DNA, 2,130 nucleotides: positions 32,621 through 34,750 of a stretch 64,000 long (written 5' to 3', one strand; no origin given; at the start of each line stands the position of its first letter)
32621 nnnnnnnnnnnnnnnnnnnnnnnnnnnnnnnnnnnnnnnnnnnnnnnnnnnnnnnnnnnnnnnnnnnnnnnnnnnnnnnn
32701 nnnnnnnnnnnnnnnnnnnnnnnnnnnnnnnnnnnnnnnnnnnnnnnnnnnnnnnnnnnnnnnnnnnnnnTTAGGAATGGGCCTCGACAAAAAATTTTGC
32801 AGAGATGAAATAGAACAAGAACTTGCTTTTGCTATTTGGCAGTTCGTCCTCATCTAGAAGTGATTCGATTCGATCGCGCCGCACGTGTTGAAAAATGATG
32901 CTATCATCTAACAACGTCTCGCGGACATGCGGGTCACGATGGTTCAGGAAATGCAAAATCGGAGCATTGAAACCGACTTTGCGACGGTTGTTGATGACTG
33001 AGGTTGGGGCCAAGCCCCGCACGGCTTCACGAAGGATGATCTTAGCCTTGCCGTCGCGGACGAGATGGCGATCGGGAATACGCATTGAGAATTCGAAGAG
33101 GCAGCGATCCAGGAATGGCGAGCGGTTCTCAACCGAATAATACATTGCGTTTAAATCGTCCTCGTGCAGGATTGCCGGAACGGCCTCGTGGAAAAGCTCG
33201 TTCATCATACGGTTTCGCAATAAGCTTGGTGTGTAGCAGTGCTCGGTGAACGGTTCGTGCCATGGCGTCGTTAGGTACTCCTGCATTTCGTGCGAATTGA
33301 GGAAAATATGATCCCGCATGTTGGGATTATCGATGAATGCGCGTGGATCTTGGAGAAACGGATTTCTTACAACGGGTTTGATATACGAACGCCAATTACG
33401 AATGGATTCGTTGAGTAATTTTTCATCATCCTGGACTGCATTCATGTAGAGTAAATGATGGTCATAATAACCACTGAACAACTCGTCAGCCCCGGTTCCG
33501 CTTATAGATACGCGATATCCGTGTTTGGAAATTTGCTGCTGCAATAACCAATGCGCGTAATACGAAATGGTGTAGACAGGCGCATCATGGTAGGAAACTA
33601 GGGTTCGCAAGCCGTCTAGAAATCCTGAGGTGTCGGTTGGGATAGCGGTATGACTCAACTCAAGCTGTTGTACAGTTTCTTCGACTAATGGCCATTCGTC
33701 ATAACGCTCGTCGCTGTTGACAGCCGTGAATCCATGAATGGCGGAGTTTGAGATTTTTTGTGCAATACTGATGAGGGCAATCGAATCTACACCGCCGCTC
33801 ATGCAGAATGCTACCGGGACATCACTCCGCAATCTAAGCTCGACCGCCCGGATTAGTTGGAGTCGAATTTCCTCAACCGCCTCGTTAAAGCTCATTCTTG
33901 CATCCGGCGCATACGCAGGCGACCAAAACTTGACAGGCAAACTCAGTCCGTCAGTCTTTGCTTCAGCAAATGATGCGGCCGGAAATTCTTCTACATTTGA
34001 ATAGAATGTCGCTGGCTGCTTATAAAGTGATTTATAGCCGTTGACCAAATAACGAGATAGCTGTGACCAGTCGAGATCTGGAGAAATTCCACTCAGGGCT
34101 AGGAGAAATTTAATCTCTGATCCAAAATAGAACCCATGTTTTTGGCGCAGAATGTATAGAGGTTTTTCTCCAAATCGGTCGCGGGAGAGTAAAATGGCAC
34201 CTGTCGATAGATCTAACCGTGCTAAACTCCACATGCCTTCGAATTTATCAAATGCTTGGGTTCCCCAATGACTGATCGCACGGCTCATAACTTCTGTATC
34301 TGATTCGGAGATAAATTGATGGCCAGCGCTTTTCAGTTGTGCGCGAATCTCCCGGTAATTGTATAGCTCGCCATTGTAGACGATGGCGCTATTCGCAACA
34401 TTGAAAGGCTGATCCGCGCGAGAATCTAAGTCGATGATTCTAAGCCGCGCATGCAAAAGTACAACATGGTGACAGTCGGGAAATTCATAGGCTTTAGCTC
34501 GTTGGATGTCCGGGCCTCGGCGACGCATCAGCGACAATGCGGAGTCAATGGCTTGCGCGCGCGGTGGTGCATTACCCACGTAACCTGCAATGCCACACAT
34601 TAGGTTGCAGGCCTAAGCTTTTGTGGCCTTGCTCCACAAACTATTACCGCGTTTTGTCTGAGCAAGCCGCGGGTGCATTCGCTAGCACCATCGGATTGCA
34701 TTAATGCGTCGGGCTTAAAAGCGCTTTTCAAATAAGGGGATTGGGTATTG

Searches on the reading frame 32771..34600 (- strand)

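Call 47: search_protein_families(library=pfam, max_evalue=0.000001, proteins=[window:32771-34600:-])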
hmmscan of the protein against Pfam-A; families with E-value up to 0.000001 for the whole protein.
window:32771-34600:- (609 aa): 3 families
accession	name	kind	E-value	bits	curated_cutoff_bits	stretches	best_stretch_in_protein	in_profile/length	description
PF00733.27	Asn_synthase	-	1.4e-56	193.1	21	1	245-587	2-333/354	Asparagine synthase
PF13537.11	GATase_7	-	4.7e-35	120.7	25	1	50-168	1-123/123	Glutamine amidotransferase domain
PF13522.11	GATase_6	-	7.1e-33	113.8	27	1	45-162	11-130/130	Glutamine amidotransferase domain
